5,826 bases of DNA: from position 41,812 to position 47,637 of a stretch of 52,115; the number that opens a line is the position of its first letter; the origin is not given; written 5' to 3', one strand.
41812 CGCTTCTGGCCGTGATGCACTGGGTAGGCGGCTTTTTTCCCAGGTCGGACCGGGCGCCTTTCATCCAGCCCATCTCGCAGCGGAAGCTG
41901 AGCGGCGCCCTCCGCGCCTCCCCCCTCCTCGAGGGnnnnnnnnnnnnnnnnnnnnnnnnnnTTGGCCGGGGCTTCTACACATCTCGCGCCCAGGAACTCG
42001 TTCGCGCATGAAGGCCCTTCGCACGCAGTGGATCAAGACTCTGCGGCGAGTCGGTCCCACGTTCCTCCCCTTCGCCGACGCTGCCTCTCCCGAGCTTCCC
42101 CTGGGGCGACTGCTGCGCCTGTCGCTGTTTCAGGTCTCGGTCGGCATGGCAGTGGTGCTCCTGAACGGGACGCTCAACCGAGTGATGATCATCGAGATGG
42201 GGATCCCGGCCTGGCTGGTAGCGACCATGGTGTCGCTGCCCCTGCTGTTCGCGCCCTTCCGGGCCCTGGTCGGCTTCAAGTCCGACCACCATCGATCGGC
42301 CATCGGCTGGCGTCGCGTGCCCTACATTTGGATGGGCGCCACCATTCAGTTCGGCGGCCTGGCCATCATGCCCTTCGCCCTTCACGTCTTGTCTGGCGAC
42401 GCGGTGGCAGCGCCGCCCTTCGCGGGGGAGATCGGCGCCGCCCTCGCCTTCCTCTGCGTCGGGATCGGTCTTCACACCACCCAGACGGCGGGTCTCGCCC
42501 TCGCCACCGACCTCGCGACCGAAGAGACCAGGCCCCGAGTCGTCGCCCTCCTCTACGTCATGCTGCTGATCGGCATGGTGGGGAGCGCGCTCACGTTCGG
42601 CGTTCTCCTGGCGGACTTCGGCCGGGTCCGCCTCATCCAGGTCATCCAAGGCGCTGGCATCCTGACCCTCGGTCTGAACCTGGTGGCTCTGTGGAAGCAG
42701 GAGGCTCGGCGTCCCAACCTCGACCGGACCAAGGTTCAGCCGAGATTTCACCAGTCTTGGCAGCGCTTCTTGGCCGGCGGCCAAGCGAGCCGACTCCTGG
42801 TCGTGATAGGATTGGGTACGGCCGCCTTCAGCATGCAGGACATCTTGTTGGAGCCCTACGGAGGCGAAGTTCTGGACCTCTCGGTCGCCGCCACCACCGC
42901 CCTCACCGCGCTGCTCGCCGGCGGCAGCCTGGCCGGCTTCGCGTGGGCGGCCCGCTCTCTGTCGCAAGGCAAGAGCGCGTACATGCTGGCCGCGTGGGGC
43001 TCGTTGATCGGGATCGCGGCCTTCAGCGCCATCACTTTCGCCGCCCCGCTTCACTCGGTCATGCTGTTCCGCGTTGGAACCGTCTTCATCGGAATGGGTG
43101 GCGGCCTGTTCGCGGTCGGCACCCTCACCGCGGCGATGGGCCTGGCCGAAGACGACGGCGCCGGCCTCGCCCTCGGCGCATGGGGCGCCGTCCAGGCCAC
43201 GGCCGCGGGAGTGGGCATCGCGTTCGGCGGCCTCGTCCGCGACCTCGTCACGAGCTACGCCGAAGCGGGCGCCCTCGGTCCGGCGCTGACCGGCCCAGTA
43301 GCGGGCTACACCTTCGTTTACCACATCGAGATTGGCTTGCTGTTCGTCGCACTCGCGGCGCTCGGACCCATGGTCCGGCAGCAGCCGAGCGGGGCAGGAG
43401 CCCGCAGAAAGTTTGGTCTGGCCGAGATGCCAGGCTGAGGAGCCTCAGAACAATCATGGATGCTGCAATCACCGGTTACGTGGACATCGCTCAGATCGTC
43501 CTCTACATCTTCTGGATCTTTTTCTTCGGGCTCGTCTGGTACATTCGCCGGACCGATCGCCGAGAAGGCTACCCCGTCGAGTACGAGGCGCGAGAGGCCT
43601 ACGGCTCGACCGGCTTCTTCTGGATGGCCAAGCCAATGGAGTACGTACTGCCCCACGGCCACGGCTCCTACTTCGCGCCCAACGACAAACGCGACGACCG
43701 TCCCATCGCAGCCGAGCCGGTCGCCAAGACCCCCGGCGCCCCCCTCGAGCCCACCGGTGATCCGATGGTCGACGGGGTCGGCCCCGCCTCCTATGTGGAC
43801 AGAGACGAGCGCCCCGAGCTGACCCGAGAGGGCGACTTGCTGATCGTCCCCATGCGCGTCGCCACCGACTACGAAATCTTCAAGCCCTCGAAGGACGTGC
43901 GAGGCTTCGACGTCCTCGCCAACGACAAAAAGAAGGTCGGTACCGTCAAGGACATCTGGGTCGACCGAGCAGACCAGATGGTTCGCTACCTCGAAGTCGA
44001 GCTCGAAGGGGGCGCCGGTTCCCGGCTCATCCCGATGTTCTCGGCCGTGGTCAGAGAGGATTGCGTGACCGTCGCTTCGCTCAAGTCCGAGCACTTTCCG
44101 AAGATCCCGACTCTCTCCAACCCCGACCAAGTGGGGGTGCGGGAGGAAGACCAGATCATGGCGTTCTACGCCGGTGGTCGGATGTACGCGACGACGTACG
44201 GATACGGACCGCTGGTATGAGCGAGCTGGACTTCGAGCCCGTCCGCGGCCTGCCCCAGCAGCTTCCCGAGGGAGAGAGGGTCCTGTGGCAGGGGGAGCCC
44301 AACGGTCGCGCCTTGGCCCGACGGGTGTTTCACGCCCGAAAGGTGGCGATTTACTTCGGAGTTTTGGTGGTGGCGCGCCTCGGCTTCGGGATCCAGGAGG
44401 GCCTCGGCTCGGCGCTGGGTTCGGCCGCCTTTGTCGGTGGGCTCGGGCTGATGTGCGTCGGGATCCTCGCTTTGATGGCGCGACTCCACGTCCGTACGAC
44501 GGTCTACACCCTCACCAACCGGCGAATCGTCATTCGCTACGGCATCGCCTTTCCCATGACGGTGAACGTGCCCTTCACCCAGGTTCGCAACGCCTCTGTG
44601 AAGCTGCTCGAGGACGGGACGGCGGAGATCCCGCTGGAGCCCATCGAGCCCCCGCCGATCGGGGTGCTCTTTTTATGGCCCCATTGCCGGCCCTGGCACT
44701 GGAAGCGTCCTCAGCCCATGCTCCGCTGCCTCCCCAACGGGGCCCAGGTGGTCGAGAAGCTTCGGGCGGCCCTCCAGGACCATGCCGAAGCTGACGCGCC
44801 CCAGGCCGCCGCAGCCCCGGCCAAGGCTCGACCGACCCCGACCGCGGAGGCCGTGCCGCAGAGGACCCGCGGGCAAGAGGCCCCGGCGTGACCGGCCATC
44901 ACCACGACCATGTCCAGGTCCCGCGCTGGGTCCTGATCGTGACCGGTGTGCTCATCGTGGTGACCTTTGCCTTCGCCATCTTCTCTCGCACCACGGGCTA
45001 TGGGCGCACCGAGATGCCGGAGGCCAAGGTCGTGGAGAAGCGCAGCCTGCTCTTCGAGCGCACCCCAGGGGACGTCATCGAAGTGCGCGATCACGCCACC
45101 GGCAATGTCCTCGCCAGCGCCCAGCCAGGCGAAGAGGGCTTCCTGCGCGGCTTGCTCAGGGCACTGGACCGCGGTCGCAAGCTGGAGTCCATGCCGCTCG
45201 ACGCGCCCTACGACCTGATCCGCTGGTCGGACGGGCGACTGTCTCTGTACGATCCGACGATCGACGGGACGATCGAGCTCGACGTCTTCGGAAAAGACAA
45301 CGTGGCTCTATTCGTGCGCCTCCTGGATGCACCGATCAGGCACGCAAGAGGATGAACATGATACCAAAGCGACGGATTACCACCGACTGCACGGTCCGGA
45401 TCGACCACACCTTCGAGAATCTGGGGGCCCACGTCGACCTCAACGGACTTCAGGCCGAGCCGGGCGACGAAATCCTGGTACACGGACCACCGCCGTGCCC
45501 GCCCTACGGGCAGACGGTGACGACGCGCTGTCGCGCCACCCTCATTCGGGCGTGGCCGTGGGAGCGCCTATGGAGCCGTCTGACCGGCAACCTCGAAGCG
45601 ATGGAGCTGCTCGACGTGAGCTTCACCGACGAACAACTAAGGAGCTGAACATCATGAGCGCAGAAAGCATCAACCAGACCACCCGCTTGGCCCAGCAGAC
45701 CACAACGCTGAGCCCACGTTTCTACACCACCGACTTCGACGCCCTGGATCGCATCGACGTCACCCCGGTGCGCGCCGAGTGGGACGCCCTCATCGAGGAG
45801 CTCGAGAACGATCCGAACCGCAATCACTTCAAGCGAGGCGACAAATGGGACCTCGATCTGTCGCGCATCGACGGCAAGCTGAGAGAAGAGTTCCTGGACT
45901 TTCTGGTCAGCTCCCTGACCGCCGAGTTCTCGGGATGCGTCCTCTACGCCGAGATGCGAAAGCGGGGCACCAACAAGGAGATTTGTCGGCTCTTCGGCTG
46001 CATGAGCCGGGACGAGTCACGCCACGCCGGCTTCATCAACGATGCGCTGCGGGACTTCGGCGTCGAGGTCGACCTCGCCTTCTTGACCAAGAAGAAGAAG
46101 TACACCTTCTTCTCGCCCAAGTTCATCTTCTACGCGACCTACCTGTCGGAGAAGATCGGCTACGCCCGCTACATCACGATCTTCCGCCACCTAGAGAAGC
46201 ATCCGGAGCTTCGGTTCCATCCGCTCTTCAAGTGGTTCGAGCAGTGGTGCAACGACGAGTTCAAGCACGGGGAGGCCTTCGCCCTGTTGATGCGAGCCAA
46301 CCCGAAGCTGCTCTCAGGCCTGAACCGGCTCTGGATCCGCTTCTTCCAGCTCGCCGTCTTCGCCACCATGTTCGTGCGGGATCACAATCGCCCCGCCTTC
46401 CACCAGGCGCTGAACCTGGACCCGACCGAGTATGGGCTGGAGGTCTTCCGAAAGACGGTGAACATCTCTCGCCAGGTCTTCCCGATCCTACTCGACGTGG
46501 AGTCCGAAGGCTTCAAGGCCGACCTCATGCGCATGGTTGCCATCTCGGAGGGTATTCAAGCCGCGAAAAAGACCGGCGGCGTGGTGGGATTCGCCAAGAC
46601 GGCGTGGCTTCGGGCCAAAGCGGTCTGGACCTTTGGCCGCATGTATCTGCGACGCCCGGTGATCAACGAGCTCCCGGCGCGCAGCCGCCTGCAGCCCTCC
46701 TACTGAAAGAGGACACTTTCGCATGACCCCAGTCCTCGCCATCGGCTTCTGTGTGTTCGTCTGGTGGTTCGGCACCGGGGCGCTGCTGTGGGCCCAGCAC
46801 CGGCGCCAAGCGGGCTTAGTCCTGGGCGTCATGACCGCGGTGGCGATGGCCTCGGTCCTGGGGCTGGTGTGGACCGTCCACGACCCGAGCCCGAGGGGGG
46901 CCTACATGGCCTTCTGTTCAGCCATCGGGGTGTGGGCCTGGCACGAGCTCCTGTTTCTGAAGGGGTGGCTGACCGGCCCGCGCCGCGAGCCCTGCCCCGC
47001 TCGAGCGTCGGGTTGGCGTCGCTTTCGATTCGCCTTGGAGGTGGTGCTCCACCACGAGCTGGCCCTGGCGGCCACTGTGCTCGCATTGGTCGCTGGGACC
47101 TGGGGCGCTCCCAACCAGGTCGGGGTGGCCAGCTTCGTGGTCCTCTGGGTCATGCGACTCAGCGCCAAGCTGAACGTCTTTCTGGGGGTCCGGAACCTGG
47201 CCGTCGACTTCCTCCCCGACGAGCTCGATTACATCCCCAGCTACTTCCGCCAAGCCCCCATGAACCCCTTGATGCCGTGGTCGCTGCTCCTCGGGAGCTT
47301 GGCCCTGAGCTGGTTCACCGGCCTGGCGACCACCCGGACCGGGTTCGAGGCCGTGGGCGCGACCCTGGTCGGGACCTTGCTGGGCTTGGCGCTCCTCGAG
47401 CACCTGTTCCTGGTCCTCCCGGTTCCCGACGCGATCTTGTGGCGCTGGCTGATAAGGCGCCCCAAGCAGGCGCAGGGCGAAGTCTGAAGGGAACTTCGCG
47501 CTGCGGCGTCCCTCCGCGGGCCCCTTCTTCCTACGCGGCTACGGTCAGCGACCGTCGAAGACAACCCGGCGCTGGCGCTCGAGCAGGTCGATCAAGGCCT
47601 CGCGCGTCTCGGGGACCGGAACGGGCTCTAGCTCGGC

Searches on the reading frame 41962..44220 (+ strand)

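Call 48: search_protein_families(library=pfam, proteins=[window:41962-44220:+], max_evalue=0.0001)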
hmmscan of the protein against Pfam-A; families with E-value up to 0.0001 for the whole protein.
window:41962-44220:+ (752 aa): 2 families
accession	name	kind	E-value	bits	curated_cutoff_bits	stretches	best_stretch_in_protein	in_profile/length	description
PF03967.18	PRCH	-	8e-49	165.7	27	1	502-633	2-134/134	Photosynthetic reaction centre, H-chain N-terminal region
PF05239.21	PRC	-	4.7e-11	43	21.2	1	644-709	7-76/78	PRC-barrel domain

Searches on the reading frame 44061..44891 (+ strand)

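Call 48: search_protein_families(library=pfam, proteins=[window:44061-44891:+], max_evalue=0.0001)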
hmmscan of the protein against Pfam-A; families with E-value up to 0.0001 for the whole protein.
window:44061-44891:+ (276 aa): 1 family
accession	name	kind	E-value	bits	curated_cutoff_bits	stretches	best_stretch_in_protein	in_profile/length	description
PF03703.20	bPH_2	-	3.5e-07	30.8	22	1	144-180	1-37/78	Bacterial PH domain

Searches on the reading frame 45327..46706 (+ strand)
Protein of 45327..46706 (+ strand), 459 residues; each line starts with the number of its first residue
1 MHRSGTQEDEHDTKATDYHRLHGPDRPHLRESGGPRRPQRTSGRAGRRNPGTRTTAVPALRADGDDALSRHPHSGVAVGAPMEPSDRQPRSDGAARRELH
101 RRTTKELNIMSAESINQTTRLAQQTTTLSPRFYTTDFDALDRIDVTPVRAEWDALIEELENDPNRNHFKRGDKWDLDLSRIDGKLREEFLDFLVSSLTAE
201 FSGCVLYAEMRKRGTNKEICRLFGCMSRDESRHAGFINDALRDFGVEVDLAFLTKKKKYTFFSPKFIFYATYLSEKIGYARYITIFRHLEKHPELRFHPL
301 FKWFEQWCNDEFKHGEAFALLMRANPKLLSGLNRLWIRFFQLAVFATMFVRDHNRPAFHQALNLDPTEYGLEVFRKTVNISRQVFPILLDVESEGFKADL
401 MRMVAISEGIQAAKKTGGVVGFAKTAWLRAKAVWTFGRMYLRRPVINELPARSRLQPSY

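Call 48: search_protein_families(library=pfam, proteins=[window:45327-46706:+], max_evalue=0.0001)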
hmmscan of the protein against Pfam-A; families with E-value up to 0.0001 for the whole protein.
window:45327-46706:+ (459 aa): 1 family
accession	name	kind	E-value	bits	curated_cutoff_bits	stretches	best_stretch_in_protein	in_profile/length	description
PF02915.23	Rubrerythrin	-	2.8e-33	115.7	22.8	1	191-321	1-136/137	Rubrerythrin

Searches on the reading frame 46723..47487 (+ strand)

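Call 48: search_protein_families(library=pfam, proteins=[window:46723-47487:+], max_evalue=0.0001)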
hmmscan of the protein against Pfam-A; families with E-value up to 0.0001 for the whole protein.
window:46723-47487:+ (254 aa): 1 family
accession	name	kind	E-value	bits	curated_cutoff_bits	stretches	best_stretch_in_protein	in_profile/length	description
PF12291.15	DUF3623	-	6e-86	288.3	27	1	3-249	4-254/256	Protein of unknown function (DUF3623)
